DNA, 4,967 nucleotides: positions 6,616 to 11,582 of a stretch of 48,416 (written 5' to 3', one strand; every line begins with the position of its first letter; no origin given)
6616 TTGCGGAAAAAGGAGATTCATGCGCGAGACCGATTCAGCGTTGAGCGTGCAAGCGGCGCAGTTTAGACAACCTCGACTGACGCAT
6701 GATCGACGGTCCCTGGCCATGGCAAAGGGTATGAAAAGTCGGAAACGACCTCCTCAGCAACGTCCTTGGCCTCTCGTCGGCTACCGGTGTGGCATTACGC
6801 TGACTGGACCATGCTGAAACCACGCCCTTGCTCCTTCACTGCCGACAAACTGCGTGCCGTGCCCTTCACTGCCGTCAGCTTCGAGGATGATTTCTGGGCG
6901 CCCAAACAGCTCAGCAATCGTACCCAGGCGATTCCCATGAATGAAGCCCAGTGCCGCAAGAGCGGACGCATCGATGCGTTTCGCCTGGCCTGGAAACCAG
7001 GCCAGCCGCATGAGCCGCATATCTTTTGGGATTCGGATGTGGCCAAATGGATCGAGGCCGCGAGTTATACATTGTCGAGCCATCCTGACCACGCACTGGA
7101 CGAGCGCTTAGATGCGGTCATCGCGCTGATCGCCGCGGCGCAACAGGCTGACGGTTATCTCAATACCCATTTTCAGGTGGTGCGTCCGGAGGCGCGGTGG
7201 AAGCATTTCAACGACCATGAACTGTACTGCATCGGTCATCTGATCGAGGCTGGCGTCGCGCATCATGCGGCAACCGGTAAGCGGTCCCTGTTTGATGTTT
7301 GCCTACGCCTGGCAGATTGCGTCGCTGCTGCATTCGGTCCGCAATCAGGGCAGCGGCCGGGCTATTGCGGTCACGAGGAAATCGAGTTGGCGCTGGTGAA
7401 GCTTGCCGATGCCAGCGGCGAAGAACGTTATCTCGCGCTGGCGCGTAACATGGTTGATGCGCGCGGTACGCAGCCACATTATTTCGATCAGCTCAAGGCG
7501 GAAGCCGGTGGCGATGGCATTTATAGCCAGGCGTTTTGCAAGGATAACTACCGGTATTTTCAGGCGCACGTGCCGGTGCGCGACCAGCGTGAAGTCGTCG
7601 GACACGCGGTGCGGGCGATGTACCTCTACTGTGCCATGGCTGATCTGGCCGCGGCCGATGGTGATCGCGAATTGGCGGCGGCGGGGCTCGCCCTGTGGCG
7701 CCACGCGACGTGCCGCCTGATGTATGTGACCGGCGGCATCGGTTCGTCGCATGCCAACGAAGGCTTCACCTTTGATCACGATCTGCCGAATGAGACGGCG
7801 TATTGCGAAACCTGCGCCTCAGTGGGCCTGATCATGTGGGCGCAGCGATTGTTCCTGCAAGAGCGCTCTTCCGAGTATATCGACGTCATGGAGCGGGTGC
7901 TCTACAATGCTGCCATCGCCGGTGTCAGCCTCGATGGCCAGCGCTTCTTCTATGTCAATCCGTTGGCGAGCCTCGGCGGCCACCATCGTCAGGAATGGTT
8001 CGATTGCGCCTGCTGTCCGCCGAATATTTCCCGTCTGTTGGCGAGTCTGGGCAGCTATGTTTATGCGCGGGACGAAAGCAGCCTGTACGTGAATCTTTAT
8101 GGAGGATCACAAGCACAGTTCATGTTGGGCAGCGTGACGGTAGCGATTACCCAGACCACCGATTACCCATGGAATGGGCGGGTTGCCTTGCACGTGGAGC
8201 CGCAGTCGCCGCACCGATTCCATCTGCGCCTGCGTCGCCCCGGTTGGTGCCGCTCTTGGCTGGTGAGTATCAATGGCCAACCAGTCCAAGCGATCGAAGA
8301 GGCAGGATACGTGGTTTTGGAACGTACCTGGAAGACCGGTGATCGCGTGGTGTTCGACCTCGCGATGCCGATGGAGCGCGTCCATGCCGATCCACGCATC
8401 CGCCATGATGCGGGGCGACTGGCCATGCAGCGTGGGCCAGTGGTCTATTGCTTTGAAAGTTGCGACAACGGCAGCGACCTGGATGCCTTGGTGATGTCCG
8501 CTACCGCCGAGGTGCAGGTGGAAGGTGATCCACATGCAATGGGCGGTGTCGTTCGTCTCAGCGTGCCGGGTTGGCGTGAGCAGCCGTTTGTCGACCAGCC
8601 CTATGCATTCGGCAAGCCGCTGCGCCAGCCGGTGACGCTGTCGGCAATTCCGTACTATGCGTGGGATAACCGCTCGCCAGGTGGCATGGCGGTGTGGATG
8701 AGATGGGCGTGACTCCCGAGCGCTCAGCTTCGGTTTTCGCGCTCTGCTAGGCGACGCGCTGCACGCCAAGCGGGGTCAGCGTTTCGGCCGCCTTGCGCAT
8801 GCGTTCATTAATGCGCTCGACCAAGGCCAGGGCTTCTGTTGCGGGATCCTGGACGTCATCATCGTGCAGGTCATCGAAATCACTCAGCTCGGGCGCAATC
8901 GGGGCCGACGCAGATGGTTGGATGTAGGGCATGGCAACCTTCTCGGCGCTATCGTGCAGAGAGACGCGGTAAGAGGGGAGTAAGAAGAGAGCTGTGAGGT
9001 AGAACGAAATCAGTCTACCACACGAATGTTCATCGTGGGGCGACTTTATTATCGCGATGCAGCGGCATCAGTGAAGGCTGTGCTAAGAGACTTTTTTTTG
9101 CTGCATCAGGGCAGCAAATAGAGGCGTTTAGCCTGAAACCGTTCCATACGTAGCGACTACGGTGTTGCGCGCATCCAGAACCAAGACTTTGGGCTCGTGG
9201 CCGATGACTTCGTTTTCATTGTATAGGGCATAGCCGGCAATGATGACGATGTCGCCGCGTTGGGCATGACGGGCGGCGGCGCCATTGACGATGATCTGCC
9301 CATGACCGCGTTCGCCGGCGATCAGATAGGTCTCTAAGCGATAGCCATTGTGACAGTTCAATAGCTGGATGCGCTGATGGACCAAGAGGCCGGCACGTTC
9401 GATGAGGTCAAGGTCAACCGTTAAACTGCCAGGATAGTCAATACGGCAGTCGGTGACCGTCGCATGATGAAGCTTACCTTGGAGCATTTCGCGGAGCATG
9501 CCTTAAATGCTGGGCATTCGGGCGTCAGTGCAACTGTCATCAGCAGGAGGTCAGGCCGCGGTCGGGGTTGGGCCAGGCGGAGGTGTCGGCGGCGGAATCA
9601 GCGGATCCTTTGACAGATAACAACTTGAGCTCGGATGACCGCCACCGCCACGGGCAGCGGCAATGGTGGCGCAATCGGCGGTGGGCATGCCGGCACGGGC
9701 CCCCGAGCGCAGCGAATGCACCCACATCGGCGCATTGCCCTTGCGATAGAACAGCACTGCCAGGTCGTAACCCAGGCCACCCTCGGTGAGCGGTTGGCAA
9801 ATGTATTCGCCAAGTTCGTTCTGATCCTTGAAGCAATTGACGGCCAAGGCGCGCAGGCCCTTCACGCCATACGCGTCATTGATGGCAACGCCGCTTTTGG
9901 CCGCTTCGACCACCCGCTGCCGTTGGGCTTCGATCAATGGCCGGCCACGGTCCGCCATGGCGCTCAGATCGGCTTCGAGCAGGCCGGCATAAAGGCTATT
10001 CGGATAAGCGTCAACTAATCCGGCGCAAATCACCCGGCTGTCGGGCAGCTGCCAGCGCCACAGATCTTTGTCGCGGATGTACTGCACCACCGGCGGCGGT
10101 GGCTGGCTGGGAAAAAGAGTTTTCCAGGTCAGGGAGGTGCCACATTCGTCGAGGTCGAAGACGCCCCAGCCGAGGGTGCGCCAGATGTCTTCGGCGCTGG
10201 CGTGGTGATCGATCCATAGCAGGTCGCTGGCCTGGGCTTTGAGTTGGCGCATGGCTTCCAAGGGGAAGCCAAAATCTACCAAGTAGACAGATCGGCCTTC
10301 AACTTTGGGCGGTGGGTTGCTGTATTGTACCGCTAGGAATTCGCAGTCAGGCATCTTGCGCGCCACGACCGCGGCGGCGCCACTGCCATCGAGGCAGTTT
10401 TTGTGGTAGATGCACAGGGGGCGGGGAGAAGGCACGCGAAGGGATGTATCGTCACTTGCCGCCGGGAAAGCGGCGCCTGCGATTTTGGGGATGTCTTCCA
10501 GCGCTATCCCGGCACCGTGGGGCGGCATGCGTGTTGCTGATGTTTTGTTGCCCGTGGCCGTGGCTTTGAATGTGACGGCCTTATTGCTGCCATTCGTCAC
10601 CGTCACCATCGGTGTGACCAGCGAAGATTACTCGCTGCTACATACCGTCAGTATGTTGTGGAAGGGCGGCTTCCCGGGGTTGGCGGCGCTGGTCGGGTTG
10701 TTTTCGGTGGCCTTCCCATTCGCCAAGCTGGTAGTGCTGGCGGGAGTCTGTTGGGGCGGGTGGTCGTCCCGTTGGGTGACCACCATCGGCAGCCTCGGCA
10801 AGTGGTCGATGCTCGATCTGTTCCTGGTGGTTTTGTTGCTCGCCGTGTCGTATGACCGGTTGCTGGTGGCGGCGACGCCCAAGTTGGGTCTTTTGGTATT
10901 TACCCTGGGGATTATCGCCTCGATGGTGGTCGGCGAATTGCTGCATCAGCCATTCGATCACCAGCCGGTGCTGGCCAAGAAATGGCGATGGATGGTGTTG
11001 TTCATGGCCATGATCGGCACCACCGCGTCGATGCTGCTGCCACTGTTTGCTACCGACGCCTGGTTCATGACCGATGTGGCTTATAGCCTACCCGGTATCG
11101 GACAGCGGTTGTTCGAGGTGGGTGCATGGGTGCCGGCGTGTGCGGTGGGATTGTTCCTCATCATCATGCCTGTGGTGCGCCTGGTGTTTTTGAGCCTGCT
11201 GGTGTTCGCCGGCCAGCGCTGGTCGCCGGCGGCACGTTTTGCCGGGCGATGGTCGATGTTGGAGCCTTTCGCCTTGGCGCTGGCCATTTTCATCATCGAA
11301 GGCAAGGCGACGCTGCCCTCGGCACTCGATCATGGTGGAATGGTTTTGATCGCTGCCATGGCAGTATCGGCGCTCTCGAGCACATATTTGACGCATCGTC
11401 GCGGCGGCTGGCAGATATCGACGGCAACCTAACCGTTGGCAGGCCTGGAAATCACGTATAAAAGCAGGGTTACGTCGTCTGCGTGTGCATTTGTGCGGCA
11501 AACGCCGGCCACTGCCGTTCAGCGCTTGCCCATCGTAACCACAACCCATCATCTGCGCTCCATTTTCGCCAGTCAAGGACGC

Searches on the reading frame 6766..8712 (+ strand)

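Call 79: search_protein_families(library=pfam, proteins=[window:6766-8712:+], max_evalue=0.0001)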
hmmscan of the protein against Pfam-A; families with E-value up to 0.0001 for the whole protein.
window:6766-8712:+ (648 aa): 3 families
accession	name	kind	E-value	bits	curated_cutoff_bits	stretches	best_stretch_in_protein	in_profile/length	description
PF07944.18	Beta-AFase-like_GH127_cat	-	5e-104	348.7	24.9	1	37-429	2-375/376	Beta-L-arabinofuranosidase, GH127 catalytic domain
PF20736.2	Glyco_hydro127M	-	2.6e-25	88.8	24.2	1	440-534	2-95/95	Beta-L-arabinofuranosidase, GH127 middle domain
PF20737.2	Glyco_hydro127C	-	4.4e-25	87.7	23.7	1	537-646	2-71/71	Glycoside hydrolase family 127 C-terminal domain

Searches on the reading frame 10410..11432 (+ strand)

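Call 79: search_protein_families(library=pfam, proteins=[window:10410-11432:+], max_evalue=0.0001)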
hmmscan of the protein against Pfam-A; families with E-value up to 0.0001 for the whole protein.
window:10410-11432:+ (340 aa): 1 family
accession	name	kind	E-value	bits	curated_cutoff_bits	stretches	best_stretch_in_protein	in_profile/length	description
PF04403.18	PqiA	-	3e-23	82.8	23.8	2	49-176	10-144/156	Paraquat-inducible protein A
